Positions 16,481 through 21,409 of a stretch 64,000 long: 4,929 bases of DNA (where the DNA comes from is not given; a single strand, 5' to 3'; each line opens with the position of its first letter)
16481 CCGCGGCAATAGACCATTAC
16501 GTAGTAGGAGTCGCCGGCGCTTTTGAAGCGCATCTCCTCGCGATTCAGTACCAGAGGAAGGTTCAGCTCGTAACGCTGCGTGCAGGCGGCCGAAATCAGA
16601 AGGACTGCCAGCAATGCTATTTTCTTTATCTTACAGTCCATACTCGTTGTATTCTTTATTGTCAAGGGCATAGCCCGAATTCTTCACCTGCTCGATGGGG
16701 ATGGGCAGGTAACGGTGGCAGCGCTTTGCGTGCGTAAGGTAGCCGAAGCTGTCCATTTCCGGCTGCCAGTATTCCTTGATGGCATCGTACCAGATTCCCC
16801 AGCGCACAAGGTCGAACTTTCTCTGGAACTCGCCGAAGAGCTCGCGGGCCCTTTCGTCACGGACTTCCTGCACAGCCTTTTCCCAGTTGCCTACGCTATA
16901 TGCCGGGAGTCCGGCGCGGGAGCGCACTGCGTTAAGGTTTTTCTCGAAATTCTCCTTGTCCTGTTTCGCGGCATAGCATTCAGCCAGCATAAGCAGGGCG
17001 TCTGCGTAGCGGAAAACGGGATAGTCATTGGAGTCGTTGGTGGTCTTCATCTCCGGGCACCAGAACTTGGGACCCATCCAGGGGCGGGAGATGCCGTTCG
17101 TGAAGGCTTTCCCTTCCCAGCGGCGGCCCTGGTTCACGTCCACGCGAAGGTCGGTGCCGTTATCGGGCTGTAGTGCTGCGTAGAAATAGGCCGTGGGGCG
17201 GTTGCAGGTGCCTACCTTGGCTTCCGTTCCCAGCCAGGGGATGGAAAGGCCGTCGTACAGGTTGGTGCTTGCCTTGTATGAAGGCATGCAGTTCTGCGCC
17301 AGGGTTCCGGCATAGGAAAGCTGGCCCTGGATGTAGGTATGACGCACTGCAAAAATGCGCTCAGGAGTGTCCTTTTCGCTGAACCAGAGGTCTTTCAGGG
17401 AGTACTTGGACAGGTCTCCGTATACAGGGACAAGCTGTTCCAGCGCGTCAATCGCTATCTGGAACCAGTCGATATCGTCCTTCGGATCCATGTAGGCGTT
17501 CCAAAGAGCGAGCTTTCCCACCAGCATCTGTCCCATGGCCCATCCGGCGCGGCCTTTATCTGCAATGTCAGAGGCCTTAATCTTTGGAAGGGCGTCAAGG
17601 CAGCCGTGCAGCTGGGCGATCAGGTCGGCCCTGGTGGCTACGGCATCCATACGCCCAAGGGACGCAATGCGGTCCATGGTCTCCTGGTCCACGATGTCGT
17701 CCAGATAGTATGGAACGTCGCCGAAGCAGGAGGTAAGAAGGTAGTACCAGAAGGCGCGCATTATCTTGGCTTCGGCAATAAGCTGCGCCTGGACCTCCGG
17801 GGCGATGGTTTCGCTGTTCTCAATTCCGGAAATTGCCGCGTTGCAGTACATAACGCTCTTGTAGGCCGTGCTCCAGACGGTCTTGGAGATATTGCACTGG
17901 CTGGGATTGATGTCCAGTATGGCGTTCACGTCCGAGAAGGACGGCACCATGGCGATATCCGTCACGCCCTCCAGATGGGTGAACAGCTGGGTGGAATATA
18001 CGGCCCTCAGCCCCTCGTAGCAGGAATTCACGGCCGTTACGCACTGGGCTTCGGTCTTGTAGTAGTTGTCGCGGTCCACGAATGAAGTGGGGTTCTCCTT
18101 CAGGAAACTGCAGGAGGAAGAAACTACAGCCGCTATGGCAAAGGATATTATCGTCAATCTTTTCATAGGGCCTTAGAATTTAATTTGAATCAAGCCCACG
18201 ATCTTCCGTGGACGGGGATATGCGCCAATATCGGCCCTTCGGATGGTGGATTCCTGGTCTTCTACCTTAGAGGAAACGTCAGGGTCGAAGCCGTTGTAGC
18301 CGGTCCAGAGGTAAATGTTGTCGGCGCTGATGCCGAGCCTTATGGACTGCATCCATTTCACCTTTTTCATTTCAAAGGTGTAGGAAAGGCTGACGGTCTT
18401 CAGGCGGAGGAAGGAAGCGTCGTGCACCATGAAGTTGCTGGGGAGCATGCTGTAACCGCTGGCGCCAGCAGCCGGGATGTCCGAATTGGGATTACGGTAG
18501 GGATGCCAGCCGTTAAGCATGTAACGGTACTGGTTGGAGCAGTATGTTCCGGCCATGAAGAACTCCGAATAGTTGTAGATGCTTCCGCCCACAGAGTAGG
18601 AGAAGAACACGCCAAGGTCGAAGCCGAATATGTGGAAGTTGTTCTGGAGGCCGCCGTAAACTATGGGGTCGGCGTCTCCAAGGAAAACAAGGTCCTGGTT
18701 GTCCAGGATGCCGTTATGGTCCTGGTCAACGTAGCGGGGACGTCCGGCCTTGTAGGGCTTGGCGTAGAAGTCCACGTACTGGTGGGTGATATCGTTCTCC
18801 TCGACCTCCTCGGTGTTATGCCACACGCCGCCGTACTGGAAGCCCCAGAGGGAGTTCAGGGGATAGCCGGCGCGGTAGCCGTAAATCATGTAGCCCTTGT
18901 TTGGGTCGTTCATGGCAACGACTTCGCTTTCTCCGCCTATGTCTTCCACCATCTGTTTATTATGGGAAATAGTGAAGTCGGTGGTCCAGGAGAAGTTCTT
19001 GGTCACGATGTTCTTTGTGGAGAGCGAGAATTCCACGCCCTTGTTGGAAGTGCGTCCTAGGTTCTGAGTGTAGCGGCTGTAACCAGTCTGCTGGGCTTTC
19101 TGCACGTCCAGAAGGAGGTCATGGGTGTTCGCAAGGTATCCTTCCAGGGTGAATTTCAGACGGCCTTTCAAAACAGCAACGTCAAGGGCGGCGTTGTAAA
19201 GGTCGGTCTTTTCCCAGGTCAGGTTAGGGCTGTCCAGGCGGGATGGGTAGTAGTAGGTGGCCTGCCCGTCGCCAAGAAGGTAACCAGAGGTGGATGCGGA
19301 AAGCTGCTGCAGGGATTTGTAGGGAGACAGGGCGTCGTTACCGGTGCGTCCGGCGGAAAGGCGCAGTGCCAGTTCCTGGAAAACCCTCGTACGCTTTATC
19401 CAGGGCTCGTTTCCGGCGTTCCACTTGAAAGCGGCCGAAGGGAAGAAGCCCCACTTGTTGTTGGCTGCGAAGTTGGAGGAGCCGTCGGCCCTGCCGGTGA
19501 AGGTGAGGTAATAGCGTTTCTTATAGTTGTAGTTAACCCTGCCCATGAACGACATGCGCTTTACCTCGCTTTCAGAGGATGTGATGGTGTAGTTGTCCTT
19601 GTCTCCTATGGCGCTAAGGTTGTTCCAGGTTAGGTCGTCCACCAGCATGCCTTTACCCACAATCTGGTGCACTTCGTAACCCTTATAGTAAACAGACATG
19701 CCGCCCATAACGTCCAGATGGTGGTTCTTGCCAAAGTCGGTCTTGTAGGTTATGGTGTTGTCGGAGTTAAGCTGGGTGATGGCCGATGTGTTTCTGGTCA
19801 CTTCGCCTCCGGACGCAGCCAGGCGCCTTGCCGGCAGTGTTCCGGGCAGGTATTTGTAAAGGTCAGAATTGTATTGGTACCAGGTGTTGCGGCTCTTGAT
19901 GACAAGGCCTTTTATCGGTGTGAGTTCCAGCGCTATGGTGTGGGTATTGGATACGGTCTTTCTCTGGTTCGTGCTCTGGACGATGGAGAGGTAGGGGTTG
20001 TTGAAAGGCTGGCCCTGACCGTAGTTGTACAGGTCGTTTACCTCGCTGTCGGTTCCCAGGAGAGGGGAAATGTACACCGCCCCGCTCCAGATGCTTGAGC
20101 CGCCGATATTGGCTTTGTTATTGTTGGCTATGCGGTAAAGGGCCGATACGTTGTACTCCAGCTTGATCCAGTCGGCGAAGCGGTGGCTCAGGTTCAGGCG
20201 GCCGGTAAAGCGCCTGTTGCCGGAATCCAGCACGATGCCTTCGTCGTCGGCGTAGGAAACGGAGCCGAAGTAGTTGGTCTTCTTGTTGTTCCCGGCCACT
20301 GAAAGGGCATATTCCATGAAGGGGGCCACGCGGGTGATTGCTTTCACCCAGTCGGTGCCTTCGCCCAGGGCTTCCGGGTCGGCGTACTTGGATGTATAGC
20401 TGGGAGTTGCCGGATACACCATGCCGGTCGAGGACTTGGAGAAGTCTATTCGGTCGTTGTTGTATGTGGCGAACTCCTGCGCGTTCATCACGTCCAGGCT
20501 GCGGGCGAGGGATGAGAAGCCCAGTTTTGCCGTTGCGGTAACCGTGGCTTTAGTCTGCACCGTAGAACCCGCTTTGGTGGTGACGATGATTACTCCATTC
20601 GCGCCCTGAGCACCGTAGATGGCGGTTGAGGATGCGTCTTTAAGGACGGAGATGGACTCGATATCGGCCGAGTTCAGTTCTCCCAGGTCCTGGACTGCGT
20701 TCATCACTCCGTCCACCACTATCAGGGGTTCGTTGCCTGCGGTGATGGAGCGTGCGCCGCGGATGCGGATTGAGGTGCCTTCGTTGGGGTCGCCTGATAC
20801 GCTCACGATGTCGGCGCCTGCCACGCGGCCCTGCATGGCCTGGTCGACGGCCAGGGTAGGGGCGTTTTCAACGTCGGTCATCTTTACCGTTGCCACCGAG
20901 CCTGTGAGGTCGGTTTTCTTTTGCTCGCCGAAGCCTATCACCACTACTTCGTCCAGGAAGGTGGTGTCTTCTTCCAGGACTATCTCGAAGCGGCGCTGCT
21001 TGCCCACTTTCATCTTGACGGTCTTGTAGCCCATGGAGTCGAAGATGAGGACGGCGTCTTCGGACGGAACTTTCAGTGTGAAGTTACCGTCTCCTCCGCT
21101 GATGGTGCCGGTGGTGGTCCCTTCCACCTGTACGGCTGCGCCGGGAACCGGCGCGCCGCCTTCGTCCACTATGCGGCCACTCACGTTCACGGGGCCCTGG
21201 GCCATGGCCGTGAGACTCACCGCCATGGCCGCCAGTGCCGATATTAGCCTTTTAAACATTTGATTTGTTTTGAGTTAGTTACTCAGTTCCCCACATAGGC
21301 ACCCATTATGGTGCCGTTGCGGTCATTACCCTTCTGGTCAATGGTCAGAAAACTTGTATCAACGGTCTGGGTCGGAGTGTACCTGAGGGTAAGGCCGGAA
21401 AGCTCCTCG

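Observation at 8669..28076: Small YxxP peptides end in the same tail as the operon's lipoproteins: possible donor strands supplied in trans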

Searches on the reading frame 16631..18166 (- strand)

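Call 8: search_protein_families(library=pfam, proteins=[window:16631-18166:-], max_evalue=0.01)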
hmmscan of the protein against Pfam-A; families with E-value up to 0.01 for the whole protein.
window:16631-18166:- (511 aa): 3 families
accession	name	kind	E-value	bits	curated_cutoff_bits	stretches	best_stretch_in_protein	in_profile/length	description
PF07980.17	SusD_RagB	-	6.4e-28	98.7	23.1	1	375-505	149-296/297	SusD family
PF14322.12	SusD-like_3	-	5.2e-11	43.6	27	1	44-155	20-134/191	Starch-binding associating with outer membrane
PF12771.13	SusD-like_2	-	5.2e-06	26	27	1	92-153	55-115/415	Starch-binding associating with outer membrane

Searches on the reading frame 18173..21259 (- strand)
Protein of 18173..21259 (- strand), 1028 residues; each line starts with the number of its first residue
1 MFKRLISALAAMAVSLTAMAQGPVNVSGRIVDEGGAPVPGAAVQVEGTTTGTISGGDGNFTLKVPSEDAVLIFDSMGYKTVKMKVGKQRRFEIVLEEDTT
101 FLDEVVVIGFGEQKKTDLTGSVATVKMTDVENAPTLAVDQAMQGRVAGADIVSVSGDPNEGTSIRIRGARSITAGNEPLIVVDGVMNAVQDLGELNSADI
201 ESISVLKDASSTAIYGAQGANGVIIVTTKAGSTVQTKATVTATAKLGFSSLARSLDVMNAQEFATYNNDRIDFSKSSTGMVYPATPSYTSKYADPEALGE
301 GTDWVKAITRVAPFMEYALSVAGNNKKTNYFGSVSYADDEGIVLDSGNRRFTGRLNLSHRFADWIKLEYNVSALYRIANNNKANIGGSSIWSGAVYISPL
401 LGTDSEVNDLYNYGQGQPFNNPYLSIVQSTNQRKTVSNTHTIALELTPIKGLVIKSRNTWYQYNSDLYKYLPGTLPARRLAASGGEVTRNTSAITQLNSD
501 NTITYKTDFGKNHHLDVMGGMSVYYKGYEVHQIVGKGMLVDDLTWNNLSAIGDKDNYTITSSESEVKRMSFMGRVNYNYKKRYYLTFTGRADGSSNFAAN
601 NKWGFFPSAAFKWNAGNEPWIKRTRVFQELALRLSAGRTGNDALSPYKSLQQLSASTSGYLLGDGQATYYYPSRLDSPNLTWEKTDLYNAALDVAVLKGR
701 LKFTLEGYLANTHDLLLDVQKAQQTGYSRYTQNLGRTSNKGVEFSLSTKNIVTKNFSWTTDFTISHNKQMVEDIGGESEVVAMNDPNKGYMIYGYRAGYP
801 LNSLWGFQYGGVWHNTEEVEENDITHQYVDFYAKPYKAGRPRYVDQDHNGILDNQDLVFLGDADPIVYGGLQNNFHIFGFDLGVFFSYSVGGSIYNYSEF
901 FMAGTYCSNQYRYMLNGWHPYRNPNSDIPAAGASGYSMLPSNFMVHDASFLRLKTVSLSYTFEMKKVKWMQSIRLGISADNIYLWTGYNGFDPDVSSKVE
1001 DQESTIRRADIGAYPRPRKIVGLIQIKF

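Call 8: search_protein_families(library=pfam, proteins=[window:18173-21259:-], max_evalue=0.01)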
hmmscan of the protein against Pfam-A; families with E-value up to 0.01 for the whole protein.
window:18173-21259:- (1028 aa): 4 families
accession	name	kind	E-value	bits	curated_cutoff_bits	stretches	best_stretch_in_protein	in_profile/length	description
PF13715.12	CarbopepD_reg_2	-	1.2e-18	67.3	32.2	1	26-107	1-88/88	CarboxypepD_reg-like domain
PF07715.20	Plug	-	2.1e-16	60.8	23.9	1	115-223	2-107/107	TonB-dependent Receptor Plug Domain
PF13620.12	CarboxypepD_reg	-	9.2e-11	42.4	32.3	1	26-93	2-79/82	Carboxypeptidase regulatory-like domain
PF15976.11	CooC_C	-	0.00062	20.2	29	1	24-77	17-68/93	CS1-pili formation C-terminal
